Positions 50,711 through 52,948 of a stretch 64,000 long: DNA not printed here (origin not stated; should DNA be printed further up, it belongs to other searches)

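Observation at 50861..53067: Cytochrome c-FTR1 fusion lipoprotein followed by a glutaredoxin-like CxxC protein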

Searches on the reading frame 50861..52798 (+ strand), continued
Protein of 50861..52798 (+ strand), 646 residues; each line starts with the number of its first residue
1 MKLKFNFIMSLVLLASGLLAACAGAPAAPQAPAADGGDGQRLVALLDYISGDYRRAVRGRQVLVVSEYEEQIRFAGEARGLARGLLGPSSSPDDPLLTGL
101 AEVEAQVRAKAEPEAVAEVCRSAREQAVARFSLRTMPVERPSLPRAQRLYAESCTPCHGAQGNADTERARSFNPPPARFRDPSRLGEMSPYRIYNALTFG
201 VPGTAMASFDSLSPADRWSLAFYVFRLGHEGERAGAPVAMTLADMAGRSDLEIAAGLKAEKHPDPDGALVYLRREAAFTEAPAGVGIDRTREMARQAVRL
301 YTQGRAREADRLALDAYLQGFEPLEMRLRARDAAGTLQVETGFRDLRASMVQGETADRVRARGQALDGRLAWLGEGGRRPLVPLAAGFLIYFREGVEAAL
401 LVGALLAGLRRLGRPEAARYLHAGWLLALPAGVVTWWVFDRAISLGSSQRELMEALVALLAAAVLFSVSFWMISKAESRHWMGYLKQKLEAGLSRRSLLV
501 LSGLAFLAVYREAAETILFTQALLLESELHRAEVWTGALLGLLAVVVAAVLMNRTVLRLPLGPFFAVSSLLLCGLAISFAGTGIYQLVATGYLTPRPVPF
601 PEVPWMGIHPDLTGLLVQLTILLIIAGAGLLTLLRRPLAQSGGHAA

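Call 42: search_protein_families(library=pfam, proteins=[L037:681-1262:+, L021:6979-8124:+, L032:3173-4936:+, L032:2146-3195:+, L035:7514-8119:+, L007:5447-6877:-, L002:7597-10611:-, L037:3293-4099:-, L024:8158-9582:-], max_evalue=0.001)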
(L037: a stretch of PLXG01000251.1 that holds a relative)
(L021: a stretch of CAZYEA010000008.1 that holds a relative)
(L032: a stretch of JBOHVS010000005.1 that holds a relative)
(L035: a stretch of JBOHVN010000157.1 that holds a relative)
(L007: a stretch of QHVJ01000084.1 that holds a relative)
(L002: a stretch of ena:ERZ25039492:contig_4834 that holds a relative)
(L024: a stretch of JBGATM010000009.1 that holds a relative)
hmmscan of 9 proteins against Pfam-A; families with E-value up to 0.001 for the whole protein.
L037:681-1262:+ (194 aa): 1 family
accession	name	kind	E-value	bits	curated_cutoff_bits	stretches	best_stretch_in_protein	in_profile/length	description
PF01475.25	FUR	-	7.1e-34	117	23.1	1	55-175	2-121/121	Ferric uptake regulator family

L021:6979-8124:+ (382 aa): 2 families
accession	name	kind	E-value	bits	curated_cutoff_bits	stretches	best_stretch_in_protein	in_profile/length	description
PF00903.31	Glyoxalase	-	1.3e-17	64.8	20.6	2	13-135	3-116/121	Glyoxalase/Bleomycin resistance protein/Dioxygenase superfamily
PF13669.12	Glyoxalase_4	-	4.7e-13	49.8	27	1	15-119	3-103/109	Glyoxalase/Bleomycin resistance protein/Dioxygenase superfamily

L032:3173-4936:+ (588 aa): 1 family
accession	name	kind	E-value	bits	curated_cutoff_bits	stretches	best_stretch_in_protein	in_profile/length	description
PF00528.27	BPD_transp_1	-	4.1e-14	53.2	26.4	2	103-292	3-171/184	Binding-protein-dependent transport system inner membrane component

L032:2146-3195:+ (350 aa): 4 families
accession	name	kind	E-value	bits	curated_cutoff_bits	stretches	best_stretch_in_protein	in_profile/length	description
PF13343.11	SBP_bac_6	-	1.3e-21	77.6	24.6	1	83-314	2-225/245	Bacterial extracellular solute-binding protein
PF13416.11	SBP_bac_8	-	4.6e-19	69.7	27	1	53-324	5-278/279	Bacterial extracellular solute-binding protein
PF01547.30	SBP_bac_1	-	1e-16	62.2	26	1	45-294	9-306/307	Bacterial extracellular solute-binding protein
PF13531.11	SBP_bac_11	-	7.4e-12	46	25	1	53-299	19-223/227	Bacterial extracellular solute-binding protein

L035:7514-8119:+ (202 aa): 1 family
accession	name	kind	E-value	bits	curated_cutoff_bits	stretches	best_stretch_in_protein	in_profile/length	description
PF01618.21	MotA_ExbB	-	1e-31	109.8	22.9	1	68-185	3-126/127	MotA/TolQ/ExbB proton channel family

L007:5447-6877:- (477 aa): 0 families

L002:7597-10611:- (1005 aa): 1 family
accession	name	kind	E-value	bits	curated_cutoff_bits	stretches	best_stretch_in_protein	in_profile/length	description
PF10131.15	PTPS_related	-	7.5e-32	111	26.4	1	79-533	3-448/621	6-pyruvoyl-tetrahydropterin synthase related domain; membrane protein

L037:3293-4099:- (269 aa): 3 families
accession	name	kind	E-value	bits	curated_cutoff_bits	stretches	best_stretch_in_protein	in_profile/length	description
PF00481.26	PP2C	-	6.2e-15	56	20.3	1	36-258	29-255/255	Protein phosphatase 2C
PF13672.11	PP2C_2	-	1.6e-13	51.2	24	1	28-237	9-183/209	Protein phosphatase 2C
PF07228.17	SpoIIE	-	0.00043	20.7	25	0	188-264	103-190/192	Stage II sporulation protein E (SpoIIE)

L024:8158-9582:- (475 aa): 0 families

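Call 45: predict_structure(alignment_id=A1)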
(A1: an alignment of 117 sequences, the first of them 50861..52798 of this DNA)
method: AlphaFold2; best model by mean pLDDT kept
length: 646 residues; sequences in the alignment: 117
mean_pLDDT: 89.0   pTM: 0.72
mean pLDDT of the five models: 89.0, 87.6, 87.2, 87.2, 87.2
residues with pLDDT >= 90: 428; 70-90: 165; 50-70: 41; < 50: 12
segments of 3 or more residues with pLDDT < 50: 1-4
pLDDT, mean of each block of 10 residues (from residue 1): 55 77 56 71 95 95 96 97 95 97 98 96 95 88 96 98 97 95 94 96 93 94 98 94 93 96 97 93 70 96 96 89 83 90 96 97 97 77 92 94 90 92 97 93 72 85 86 73 74 76 92 91 83 96 96 82 84 93 90 89 92 96 94 80 53
secondary structure, 60 per line:
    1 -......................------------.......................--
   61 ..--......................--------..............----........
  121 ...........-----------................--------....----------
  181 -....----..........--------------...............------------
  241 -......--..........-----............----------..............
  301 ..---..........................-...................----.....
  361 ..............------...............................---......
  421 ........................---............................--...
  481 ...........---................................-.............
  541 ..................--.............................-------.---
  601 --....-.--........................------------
elements in order: H2-23 H36-56 H65-86 H95-108 H113-131 H143-158 H167-170 H182-185 H190-199 H214-228 H242-247 H250-259 H265-276 H287-302 H306-331 H333-351 H356-374 H381-411 H415-444 H448-475 H478-491 H495-526 H528-558 H561-589 H612-634

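Call 49: fold_search(model_id=the predicted structure, library=pdb)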
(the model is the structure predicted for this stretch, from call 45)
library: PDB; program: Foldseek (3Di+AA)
matches with E <= 10: 136; with E <= 0.001: 0
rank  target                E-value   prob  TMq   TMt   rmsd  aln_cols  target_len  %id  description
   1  6h5l_B                9.5e-03  1.00  0.13  0.36  11.7       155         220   22  Kuenenia stuttgartiensis reducing HAO-like protein complex Kustc0457/Kustc0458 (released 2019-04-10)
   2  6lod_E                2.4e-02  1.00  0.13  0.50   1.9        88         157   27  Cryo-EM structure of the air-oxidized photosynthetic alternative complex III from Roseiflexus castenholzii (released 2020-11-04)
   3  9vr0_MODEL_1_A        4.3e-02  1.00  0.14  0.70   3.3       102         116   26  NMR solution structure of termini-truncated oxidized cytochrome c552 from Thioalkalivibrio paradoxus (released 2025-07-30)
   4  5mxy                  1.2e-01  1.00  0.12  0.83   1.7        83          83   25  KustC0563 c-type cytochrome (released 2018-02-14)
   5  6f0k_E                1.3e-01  1.00  0.13  0.44   9.3       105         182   25  Alternative complex III (released 2018-05-09)
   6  8k9e_E                1.6e-01  1.00  0.13  0.47   2.6        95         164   30  Cryo-EM structure of the photosynthetic alternative complex III from Chloroflexus aurantiacus at 3.3 angstrom (released 2024-03-06)
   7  7o9u_MODEL_1_A        2.8e-01  1.00  0.12  0.42   3.7        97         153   26  Solution structure of oxidized cytochrome c552 from Thioalkalivibrio paradoxus (released 2021-05-05)
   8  8hii_A                4.6e-01  0.85  0.22  0.27  15.7       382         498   13  The BRIL-SLC19A1/Fab/Nb ternary complex (released 2022-12-21)
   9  5mxz                  6.0e-01  1.00  0.12  0.82   1.8        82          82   24  Kustc0563 Y40F mutant (released 2018-02-14)
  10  5h5m_B                7.6e-01  0.30  0.14  0.22  20.8       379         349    9  Crystal structure of HMP-1 M domain (released 2017-03-29)
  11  6adq_C                8.5e-01  0.85  0.15  0.38  12.1       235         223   15  Respiratory Complex CIII2CIV2SOD2 from Mycobacterium smegmatis (released 2018-11-14)
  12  4rwd_B                9.5e-01  0.20  0.12  0.16  17.2       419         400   13  XFEL structure of the human delta opioid receptor in complex with a bifunctional peptide (released 2015-01-14)
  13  4rwd_A                9.5e-01  0.20  0.12  0.16  17.2       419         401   13  XFEL structure of the human delta opioid receptor in complex with a bifunctional peptide (released 2015-01-14)
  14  9kuy                  9.9e-01  0.57  0.17  0.24  19.2       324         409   13  Cryo-EM structure of human G6PT in apo state (released 2025-11-12)
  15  7e1w_O                1.1e+00  0.75  0.15  0.38  13.8       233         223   15  Cryo-EM structure of hybrid respiratory supercomplex consisting of Mycobacterium tuberculosis complexIII and Mycobacte (released 2021-10-27)
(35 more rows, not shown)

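Call 59: list_cluster_members(proteins=[P0220, P0246, P0242, P0228, P0202, P0196, P0260, P0223, P0234, P0249])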
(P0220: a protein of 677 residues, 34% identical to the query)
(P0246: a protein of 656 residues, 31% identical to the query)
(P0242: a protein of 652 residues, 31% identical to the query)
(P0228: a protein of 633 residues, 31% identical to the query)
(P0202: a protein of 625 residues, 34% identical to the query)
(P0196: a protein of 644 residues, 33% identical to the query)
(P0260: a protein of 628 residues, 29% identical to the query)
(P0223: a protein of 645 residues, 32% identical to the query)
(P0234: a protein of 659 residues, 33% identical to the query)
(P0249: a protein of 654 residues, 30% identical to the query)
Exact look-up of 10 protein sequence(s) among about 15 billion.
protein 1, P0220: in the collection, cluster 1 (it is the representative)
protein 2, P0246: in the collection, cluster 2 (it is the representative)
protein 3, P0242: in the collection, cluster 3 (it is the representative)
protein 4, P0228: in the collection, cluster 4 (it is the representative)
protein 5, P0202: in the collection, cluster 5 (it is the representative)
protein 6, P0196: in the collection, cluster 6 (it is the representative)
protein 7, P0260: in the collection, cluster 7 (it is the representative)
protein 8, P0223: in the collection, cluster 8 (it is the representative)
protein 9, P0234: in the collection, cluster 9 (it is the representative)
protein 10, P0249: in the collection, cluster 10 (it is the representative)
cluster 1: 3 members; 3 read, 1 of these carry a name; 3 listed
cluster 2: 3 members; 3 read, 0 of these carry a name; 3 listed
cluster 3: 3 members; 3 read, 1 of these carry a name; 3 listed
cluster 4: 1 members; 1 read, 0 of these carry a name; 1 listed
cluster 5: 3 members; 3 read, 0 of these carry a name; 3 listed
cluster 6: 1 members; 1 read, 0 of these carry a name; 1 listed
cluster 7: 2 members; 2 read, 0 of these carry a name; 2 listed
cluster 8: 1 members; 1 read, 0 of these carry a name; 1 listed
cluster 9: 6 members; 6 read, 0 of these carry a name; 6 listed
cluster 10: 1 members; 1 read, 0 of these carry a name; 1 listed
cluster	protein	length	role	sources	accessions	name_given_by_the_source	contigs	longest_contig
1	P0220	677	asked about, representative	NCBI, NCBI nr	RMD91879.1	MAG: hypothetical protein D6813_06900 [Calditrichaeota bacterium] | MAG: hypothetical protein D6813_06900 [Calditrichota bacterium]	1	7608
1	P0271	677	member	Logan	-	-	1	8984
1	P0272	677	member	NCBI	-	-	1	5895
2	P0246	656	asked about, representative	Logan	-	-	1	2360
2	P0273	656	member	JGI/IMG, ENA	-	-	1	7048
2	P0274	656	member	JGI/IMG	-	-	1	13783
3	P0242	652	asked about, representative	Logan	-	-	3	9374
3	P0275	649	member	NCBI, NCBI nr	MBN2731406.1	MAG: FTR1 family protein, partial [Balneolaceae bacterium] | FTR1 family protein [Balneolaceae bacterium]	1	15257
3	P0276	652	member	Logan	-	-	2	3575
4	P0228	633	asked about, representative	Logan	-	-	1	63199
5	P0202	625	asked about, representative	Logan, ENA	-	-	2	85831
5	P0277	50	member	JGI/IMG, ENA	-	-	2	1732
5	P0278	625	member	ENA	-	-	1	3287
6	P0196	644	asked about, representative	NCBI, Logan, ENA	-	-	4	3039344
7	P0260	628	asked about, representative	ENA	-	-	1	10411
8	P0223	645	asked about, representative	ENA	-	-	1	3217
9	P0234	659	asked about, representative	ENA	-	-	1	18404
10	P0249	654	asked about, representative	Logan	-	-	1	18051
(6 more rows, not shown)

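Call 77: search_dna_similar(query=window:50861-52798:+, collection=plasmids, mode=protein, max_rows=30)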
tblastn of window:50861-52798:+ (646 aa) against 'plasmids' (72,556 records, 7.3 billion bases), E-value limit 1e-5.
Records with a match: 953; places in all: 981; records where one place covers at least 80% of the query: 99.
Best place of each record, by identity: <60% 953.
By first word of the organism name: Escherichia 796; Sphingobium 24; Klebsiella 20; Cupriavidus 16; Sphingomonas 11; Ralstonia 9; Novosphingobium 8; Priestia 8; Xanthomonas 6; Shigella 5; and 30 more.
By predicted mobility (MOB-suite, as given by PLSDB): conjugative 741; mobilizable 133; non-mobilizable 79.
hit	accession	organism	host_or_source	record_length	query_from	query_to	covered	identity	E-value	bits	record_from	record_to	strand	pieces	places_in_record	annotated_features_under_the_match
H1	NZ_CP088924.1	Rhodanobacter thiooxydans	soil,well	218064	45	610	88%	37.2%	7e-59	222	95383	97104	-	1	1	FTR1 family protein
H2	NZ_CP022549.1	Sphingorhabdus sp. YGSMI21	cell culture,West sea sediment in South ...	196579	45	610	88%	37.0%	2e-54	208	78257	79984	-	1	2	FTR1 family protein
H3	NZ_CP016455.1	Sphingobium sp. RAC03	Microbial isolate,Algal phycosphere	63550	45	610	88%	36.8%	3e-58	220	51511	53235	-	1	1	cytochrome c/FTR1 family iron permease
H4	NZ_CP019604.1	Croceicoccus marinus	-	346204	45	610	88%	36.6%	6e-59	222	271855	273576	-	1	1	cytochrome c/FTR1 family iron permease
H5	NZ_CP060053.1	Croceicoccus marinus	prokaryote,marine sediment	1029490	45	610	88%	36.6%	6e-59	222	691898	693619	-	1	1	none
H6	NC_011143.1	Phenylobacterium zucineum HLK1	-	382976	45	610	88%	36.5%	7e-61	228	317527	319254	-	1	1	none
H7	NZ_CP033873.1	Caulobacter sp. FWC26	whole organism,isolated from activated ...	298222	45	610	88%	36.4%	2e-59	223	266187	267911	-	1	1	cytochrome c/FTR1 family iron permease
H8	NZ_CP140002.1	Novosphingobium capsulatum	-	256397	45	610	88%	36.3%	3e-57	217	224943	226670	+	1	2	cytochrome c/FTR1 family iron permease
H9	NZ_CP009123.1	Sphingopyxis fribergensis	soil sample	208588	45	610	88%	36.3%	2e-58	220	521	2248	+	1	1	cytochrome c/FTR1 family iron permease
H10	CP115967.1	Erythrobacteraceae bacterium WH01K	-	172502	45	610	88%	36.3%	8e-56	213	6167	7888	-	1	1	cytochrome c/FTR1 family iron permease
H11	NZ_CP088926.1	Rhodanobacter denitrificans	soil,well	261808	45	610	88%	36.3%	2e-55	211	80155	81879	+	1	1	FTR1 family protein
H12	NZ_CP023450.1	Rhizorhabdus dicambivorans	soil sample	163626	40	611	89%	35.9%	2e-54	209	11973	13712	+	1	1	FTR1 family protein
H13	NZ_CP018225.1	Tardibacter chloracetimidivorans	whole organism,soil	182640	40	611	89%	35.9%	2e-54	209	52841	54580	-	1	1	FTR1 family protein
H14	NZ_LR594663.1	Variovorax sp. RA8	Riverbed sediment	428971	45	610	88%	36.1%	1e-51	200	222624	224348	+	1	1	cytochrome c/FTR1 family iron permease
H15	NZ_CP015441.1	Aurantiacibacter atlanticus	sediment,deep sea sediment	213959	45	610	88%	36.1%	1e-54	209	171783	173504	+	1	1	cytochrome c/FTR1 family iron permease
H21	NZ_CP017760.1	Cupriavidus necator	whole organism,soil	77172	40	611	89%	35.1%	3e-53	205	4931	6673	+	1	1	cytochrome c/FTR1 family iron permease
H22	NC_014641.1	Achromobacter xylosoxidans A8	-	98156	40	611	89%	35.1%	3e-53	205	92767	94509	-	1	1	cytochrome c/FTR1 family iron permease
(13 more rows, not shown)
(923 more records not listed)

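Call 78: get_annotated_region(hit=H22, flank=5000)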
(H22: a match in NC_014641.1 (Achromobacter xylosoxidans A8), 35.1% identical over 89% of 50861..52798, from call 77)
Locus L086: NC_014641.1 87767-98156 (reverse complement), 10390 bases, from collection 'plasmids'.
description: Achromobacter xylosoxidans A8 plasmid pA81, complete sequence
organism: Achromobacter xylosoxidans A8 (NCBI taxid 762376)
taxonomy: Bacteria; Pseudomonadota; Betaproteobacteria; Burkholderiales; Alcaligenaceae; Achromobacter; Achromobacter xylosoxidans; Achromobacter xylosoxidans A8
host: -; source: -; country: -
typing (MOB-suite, as given by PLSDB): conjugative; replicon IncP; relaxase MOBP; mating-pair formation MPF_T
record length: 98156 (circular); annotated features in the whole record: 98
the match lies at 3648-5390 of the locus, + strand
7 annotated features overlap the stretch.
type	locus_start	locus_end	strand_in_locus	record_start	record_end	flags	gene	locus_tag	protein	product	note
CDS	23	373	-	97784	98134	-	tnpC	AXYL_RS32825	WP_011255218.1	Tn3 family transposase post-transcriptional regulator TnpC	-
CDS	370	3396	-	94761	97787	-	-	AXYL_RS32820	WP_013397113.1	Tn3 family transposase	-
CDS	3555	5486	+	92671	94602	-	-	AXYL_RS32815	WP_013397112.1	cytochrome c/FTR1 family iron permease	-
CDS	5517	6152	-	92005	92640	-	-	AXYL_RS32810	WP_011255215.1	cation transporter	GO:0006812 - monoatomic cation transport [Evidence IEA]; GO:0055085 - transmembrane transport [Evidence IEA]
CDS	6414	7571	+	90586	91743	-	-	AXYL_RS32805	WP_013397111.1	sterol desaturase family protein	GO:0008610 - lipid biosynthetic process [Evidence IEA]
CDS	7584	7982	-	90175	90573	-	cadR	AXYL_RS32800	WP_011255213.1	Cd(II)/Pb(II)-responsive transcriptional regulator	GO:0045893 - positive regulation of DNA-templated transcription [Evidence IEA]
CDS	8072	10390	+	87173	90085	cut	-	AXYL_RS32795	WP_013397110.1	heavy metal translocating P-type ATPase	-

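Call 79: get_annotated_region(hit=H3, flank=5000)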
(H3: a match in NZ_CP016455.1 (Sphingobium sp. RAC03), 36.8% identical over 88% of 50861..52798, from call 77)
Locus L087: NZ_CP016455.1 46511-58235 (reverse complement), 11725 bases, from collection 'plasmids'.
description: Sphingobium sp. RAC03 plasmid pBSY17_3, complete sequence
organism: Sphingobium sp. RAC03 (NCBI taxid 1843368)
taxonomy: Bacteria; Pseudomonadota; Alphaproteobacteria; Sphingomonadales; Sphingomonadaceae; Sphingobium; Sphingobium sp. RAC03
host: -; source: Microbial isolate,Algal phycosphere; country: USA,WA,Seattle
typing (MOB-suite, as given by PLSDB): mobilizable; replicon rep_cluster_1461; relaxase MOBP
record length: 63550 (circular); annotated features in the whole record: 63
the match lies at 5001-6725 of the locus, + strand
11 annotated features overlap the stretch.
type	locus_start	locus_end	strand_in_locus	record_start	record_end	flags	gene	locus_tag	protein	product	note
CDS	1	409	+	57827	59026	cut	virB10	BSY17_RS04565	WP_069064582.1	type IV secretion system protein VirB10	-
CDS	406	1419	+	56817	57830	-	virB11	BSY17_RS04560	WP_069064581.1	P-type DNA transfer ATPase VirB11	GO:0044097 - secretion by the type IV secretion system [Evidence IEA]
CDS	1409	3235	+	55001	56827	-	-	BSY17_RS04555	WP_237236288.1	type IV secretory system conjugative DNA transfer family protein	-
CDS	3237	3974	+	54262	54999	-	-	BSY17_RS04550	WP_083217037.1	LPD7 domain-containing protein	-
CDS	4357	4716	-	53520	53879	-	-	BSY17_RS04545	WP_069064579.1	metalloregulator ArsR/SmtB family transcription factor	GO:0006355 - regulation of DNA-templated transcription [Evidence IEA]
CDS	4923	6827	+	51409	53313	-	-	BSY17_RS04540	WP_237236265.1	cytochrome c/FTR1 family iron permease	-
CDS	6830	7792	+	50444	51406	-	-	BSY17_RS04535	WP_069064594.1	arsenic resistance protein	-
CDS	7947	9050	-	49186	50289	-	-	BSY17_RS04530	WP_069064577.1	relaxase/mobilization nuclease domain-containing protein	-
CDS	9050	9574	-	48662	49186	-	-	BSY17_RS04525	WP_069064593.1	hypothetical protein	-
CDS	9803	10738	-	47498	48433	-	-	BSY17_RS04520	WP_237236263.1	ParB/RepB/Spo0J family partition protein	GO:0007059 - chromosome segregation [Evidence IEA]; GO:0000910 - cytokinesis [Evidence IEA]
CDS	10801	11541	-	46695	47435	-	-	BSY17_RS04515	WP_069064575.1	ParA family protein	-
